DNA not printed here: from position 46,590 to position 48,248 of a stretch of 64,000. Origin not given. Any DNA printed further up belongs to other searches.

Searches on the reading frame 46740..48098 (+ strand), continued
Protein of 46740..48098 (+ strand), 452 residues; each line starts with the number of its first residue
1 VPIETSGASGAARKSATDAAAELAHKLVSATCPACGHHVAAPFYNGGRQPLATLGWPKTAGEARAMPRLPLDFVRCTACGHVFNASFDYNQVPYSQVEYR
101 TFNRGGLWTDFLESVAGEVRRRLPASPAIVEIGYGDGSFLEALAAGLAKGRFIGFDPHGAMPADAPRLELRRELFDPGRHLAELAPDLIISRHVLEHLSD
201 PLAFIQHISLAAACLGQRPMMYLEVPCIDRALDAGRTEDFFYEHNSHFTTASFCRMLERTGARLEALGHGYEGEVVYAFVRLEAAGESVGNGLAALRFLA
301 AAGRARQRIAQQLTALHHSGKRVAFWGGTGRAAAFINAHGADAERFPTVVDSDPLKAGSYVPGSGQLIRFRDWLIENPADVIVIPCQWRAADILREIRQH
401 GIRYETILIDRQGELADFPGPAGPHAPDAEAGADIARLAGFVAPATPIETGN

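Call 42: search_protein_families(library=pfam, alignment_id=A3, max_evalue=0.00001)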
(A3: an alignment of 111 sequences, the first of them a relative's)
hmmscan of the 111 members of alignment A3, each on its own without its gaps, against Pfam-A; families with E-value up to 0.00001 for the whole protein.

A. member 1, L016:5931-6734:- (267 aa): 1 family
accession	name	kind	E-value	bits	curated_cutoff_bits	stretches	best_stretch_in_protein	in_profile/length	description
PF07885.22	Ion_trans_2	-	2.1e-16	60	22.5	1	12-84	2-77/79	Ion channel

B. families by the number of members that match (of 111 scanned): 157 families (the first 25 are shown)
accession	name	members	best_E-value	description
PF13431.12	TPR_17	8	2.1e-83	Tetratricopeptide repeat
PF13432.12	TPR_16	8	1.4e-70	Tetratricopeptide repeat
PF14559.12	TPR_19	8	8.2e-63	Tetratricopeptide repeat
PF13428.12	TPR_14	8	3.1e-53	Tetratricopeptide repeat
PF13414.12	TPR_11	7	2.6e-123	TPR repeat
PF00515.34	TPR_1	7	1.7e-120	Tetratricopeptide repeat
PF13844.12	Glyco_transf_41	7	5.1e-112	Glycosyl transferase family 41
PF07719.23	TPR_2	7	1.3e-107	Tetratricopeptide repeat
PF13181.12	TPR_8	7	2.9e-91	Tetratricopeptide repeat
PF13424.12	TPR_12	7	2.8e-88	Tetratricopeptide repeat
PF13176.12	TPR_7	7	4.5e-70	Tetratricopeptide repeat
PF13371.12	TPR_9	7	3.9e-42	Tetratricopeptide repeat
PF13174.12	TPR_6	7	2e-34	Tetratricopeptide repeat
PF13374.12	TPR_10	6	2.3e-54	Tetratricopeptide repeat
PF23914.1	TPR_CcmH_CycH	6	1.9e-24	Cytochrome c-type biogenesis protein H TPR domain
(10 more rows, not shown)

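Call 65: search_protein_representatives(alignment_id=A1)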
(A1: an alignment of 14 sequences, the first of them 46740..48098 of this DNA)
Query: 14 sequences, 427 profile positions. Proteins with E-value up to 0.001 (for the whole library): 10288; up to 1e-10: 3569; up to 1e-30: 1108. The best 150 are listed.
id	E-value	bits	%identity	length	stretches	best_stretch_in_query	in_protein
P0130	8.6e-225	762.9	-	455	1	4-425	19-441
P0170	4.5e-206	701.2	-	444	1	9-417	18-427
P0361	9.3e-189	644.1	-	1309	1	7-417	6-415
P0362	1.7e-182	623.5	-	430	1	9-420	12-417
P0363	3.8e-182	622.4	-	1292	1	10-414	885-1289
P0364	7.4e-182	621.4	-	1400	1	8-417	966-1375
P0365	2.4e-180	616.5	-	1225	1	9-417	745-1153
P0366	9.2e-180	614.5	-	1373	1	10-414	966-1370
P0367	1.7e-172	590.6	-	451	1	5-414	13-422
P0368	3.9e-170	582.8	-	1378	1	12-414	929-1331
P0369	8.9e-156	535.5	-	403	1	15-411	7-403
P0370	9.5e-156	535.4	-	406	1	12-411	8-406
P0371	1.8e-153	527.8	-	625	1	6-416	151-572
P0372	2.1e-153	527.7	-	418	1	9-410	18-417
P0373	5.2e-151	519.8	-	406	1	13-410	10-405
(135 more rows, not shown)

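Call 66: search_protein_families(library=pfam, proteins=[P0361, P0363, P0364, P0365, P0366, P0368], max_evalue=1e-8)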
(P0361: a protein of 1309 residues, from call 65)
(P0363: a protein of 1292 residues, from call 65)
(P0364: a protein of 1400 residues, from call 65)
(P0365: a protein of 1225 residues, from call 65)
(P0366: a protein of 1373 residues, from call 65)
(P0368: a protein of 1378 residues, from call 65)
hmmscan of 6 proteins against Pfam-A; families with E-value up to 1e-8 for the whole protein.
P0361 (1309 aa): 20 families
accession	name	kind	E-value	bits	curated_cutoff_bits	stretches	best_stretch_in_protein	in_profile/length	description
PF00515.34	TPR_1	-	1.3e-77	253.1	27.8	0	744-776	1-33/34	Tetratricopeptide repeat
PF07719.23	TPR_2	-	1e-70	228.5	27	0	744-776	1-33/34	Tetratricopeptide repeat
PF13181.12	TPR_8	-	1.5e-66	215.4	25.7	0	744-776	1-33/34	Tetratricopeptide repeat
PF13414.12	TPR_11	-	8.6e-62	205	26.8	0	515-554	3-42/42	TPR repeat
PF13432.12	TPR_16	-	1.3e-54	182.6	32.7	2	716-776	3-63/65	Tetratricopeptide repeat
PF13424.12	TPR_12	-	2.2e-49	166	30.1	2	713-774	6-75/77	Tetratricopeptide repeat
PF13431.12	TPR_17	-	6.2e-48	157.5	24.4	0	597-627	2-32/34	Tetratricopeptide repeat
PF13374.12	TPR_10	-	2e-43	145.6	27.5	0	744-773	2-31/42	Tetratricopeptide repeat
PF14559.12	TPR_19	-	8.7e-42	141.7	25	1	721-776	2-57/68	Tetratricopeptide repeat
PF13176.12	TPR_7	-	1e-39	131.6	27.9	0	746-776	1-31/36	Tetratricopeptide repeat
PF13428.12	TPR_14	-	4.4e-34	113.9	23.5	0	750-786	7-43/44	Tetratricopeptide repeat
PF13844.12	Glyco_transf_41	-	1.1e-21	77.2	25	1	1101-1274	357-527/543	Glycosyl transferase family 41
PF13371.12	TPR_9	-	1.1e-19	70.7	35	0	650-708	3-61/73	Tetratricopeptide repeat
PF24575.1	TPR_Slam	-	1.3e-19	70.9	35.2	0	606-654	45-93/104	Surface lipoprotein assembly modifier, N-terminal TPR repeats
PF07721.20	TPR_4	-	1.7e-19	68.8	27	0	744-769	1-26/26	Tetratricopeptide repeat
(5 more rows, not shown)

P0363 (1292 aa): 20 families
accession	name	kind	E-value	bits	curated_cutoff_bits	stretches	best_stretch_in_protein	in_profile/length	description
PF00515.34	TPR_1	-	5.2e-74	241.7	27.8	1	140-173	1-34/34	Tetratricopeptide repeat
PF07719.23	TPR_2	-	5.6e-62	201.2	27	0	140-172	1-33/34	Tetratricopeptide repeat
PF13181.12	TPR_8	-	2.2e-58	189.9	25.7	0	140-172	1-33/34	Tetratricopeptide repeat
PF13414.12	TPR_11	-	5e-51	170.6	26.8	1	147-184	1-38/42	TPR repeat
PF13432.12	TPR_16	-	2.3e-48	162.6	32.7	2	144-206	1-63/65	Tetratricopeptide repeat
PF13431.12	TPR_17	-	4.8e-47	154.8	24.4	0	162-194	1-33/34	Tetratricopeptide repeat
PF13424.12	TPR_12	-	1.4e-39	134.6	30.1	2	139-204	2-75/77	Tetratricopeptide repeat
PF13428.12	TPR_14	-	4.9e-31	104.4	23.5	0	107-148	2-43/44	Tetratricopeptide repeat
PF14559.12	TPR_19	-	8e-30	103.4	25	0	252-314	1-62/68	Tetratricopeptide repeat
PF13176.12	TPR_7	-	1e-26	91.1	27.9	0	142-172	1-31/36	Tetratricopeptide repeat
PF13844.12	Glyco_transf_41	-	8.3e-26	90.8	25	1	642-813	358-527/543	Glycosyl transferase family 41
PF13374.12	TPR_10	-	2.6e-20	72.2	27.5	0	145-170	7-32/42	Tetratricopeptide repeat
PF23914.1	TPR_CcmH_CycH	-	4.3e-20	72.6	42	0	300-385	40-128/158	Cytochrome c-type biogenesis protein H TPR domain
PF13489.12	Methyltransf_23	-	4.1e-16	59.6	27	1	973-1119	7-156/164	Methyltransferase domain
PF13371.12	TPR_9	-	5.2e-16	58.9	35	0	252-308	5-61/73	Tetratricopeptide repeat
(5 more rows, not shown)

P0364 (1400 aa): 22 families
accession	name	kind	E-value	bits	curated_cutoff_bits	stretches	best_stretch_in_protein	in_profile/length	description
PF07719.23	TPR_2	-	2.7e-62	202.2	27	0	243-275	2-34/34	Tetratricopeptide repeat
PF00515.34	TPR_1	-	8.1e-62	203.1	27.8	0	75-105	4-34/34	Tetratricopeptide repeat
PF14559.12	TPR_19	-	5.5e-50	168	25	0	123-172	8-57/68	Tetratricopeptide repeat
PF13431.12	TPR_17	-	2.3e-48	158.9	24.4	0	128-161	1-34/34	Tetratricopeptide repeat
PF13181.12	TPR_8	-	3.1e-47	155.2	25.7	0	447-477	2-32/34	Tetratricopeptide repeat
PF13432.12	TPR_16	-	6.2e-46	154.8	32.7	1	85-140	10-65/65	Tetratricopeptide repeat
PF13414.12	TPR_11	-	2.9e-42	142.5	26.8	0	85-120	7-42/42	TPR repeat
PF13428.12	TPR_14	-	4.6e-38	126.2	23.5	0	110-149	5-44/44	Tetratricopeptide repeat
PF13424.12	TPR_12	-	2.7e-35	120.8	30.1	0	412-476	3-75/77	Tetratricopeptide repeat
PF23914.1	TPR_CcmH_CycH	-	2.1e-31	109.4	42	1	188-275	64-154/158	Cytochrome c-type biogenesis protein H TPR domain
PF13176.12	TPR_7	-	2.2e-27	93.2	27.9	0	245-275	2-34/36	Tetratricopeptide repeat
PF13371.12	TPR_9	-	4.2e-26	91.2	35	0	146-207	1-62/73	Tetratricopeptide repeat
PF13844.12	Glyco_transf_41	-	6.7e-25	87.8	25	2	728-901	356-527/543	Glycosyl transferase family 41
PF12895.13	ANAPC3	-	1.5e-23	83.3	27.2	0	23-97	8-81/82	Anaphase-promoting complex, cyclosome, subunit 3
PF13174.12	TPR_6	-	8.7e-21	73.5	26.3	0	279-308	3-32/33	Tetratricopeptide repeat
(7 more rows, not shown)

P0365 (1225 aa): 17 families
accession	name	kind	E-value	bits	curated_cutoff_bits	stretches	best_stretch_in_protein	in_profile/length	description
PF07719.23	TPR_2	-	9.3e-48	156.9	27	0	38-70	1-33/34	Tetratricopeptide repeat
PF00515.34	TPR_1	-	9.7e-48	158.6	27.8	0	208-240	1-33/34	Tetratricopeptide repeat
PF13414.12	TPR_11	-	1.5e-34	117.8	26.8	0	17-52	7-42/42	TPR repeat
PF13181.12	TPR_8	-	4.6e-30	101.6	25.7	0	38-69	1-32/34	Tetratricopeptide repeat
PF13431.12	TPR_17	-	7.4e-30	101.1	24.4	0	26-58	1-33/34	Tetratricopeptide repeat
PF13424.12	TPR_12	-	1.6e-28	99.2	30.1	2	73-136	5-75/77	Tetratricopeptide repeat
PF14559.12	TPR_19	-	1.9e-26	92.6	25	0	17-75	4-62/68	Tetratricopeptide repeat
PF13432.12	TPR_16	-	2.7e-26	92.1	32.7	1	16-70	9-63/65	Tetratricopeptide repeat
PF13844.12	Glyco_transf_41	-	6.5e-24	84.5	25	1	526-697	358-527/543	Glycosyl transferase family 41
PF13176.12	TPR_7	-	1e-23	81.8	27.9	0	109-138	2-31/36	Tetratricopeptide repeat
PF13428.12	TPR_14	-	7.5e-22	76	23.5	0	107-147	2-42/44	Tetratricopeptide repeat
PF13371.12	TPR_9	-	2.2e-19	69.7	35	0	15-71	6-62/73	Tetratricopeptide repeat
PF23914.1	TPR_CcmH_CycH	-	7.8e-17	62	42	0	78-169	56-150/158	Cytochrome c-type biogenesis protein H TPR domain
PF13489.12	Methyltransf_23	-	5.3e-15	56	27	1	834-978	7-154/164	Methyltransferase domain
PF08484.17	Methyltransf_14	-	3.9e-11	43.5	23.5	1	1006-1120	31-146/160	C-methyltransferase C-terminal domain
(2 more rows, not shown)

P0366 (1373 aa): 18 families
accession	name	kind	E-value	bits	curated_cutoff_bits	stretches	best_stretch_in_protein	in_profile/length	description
PF00515.34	TPR_1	-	8.5e-72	234.7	27.8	0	105-137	1-33/34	Tetratricopeptide repeat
PF07719.23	TPR_2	-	2.1e-69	224.4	27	0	105-137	1-33/34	Tetratricopeptide repeat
PF13414.12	TPR_11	-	4.9e-57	189.8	26.8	1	78-115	1-38/42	TPR repeat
PF13431.12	TPR_17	-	9.8e-46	150.7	24.4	0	127-157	1-31/34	Tetratricopeptide repeat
PF13432.12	TPR_16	-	1.5e-43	147.3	32.7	1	347-409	1-63/65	Tetratricopeptide repeat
PF13181.12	TPR_8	-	3.6e-41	136.3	25.7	0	75-102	5-32/34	Tetratricopeptide repeat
PF13424.12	TPR_12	-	1.4e-35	121.7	30.1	1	75-135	7-75/77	Tetratricopeptide repeat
PF13428.12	TPR_14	-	7e-32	107.1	23.5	0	243-280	3-40/44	Tetratricopeptide repeat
PF14559.12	TPR_19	-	9.4e-29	100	25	0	117-177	3-63/68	Tetratricopeptide repeat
PF13844.12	Glyco_transf_41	-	5.1e-25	88.2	25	2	719-880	367-526/543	Glycosyl transferase family 41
PF13371.12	TPR_9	-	4.6e-24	84.7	35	0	251-310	5-64/73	Tetratricopeptide repeat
PF13176.12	TPR_7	-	9.4e-21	72.5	27.9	0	75-103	3-33/36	Tetratricopeptide repeat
PF23914.1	TPR_CcmH_CycH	-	1.4e-16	61.2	42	0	205-307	48-153/158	Cytochrome c-type biogenesis protein H TPR domain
PF13489.12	Methyltransf_23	-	1.8e-14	54.2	27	1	1054-1200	10-156/164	Methyltransferase domain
PF13174.12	TPR_6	-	1.9e-14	53.7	26.3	0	106-138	1-33/33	Tetratricopeptide repeat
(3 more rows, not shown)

P0368 (1378 aa): 17 families
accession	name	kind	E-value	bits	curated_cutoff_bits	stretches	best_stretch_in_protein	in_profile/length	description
PF07719.23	TPR_2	-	3.4e-39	130.2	27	0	261-293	1-33/34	Tetratricopeptide repeat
PF13432.12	TPR_16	-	7.4e-35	119.4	32.7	1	339-397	4-62/65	Tetratricopeptide repeat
PF00515.34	TPR_1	-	2e-32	110.1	27.8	0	263-293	3-33/34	Tetratricopeptide repeat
PF13414.12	TPR_11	-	3.5e-32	110.3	26.8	0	27-60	6-39/42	TPR repeat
PF14559.12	TPR_19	-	5e-29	100.9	25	0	162-227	1-66/68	Tetratricopeptide repeat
PF13431.12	TPR_17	-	8.9e-27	91.5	24.4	0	250-281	2-33/34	Tetratricopeptide repeat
PF13428.12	TPR_14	-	2e-24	84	23.5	0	153-194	2-43/44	Tetratricopeptide repeat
PF13424.12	TPR_12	-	4.6e-20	72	30.1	0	260-315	2-65/77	Tetratricopeptide repeat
PF13181.12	TPR_8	-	8.8e-20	69.6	25.7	0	261-293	1-33/34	Tetratricopeptide repeat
PF13489.12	Methyltransf_23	-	3.8e-15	56.4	27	1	1016-1159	12-154/164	Methyltransferase domain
PF13176.12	TPR_7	-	1e-14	53.7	27.9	0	154-186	1-35/36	Tetratricopeptide repeat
PF13371.12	TPR_9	-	4.7e-13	49.4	35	0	237-298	5-66/73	Tetratricopeptide repeat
PF23914.1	TPR_CcmH_CycH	-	7.9e-13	49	42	0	249-307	38-96/158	Cytochrome c-type biogenesis protein H TPR domain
PF13174.12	TPR_6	-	3.6e-12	46.5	26.3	0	267-293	6-32/33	Tetratricopeptide repeat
PF12895.13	ANAPC3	-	2.8e-11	44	27.2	0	201-285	4-80/82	Anaphase-promoting complex, cyclosome, subunit 3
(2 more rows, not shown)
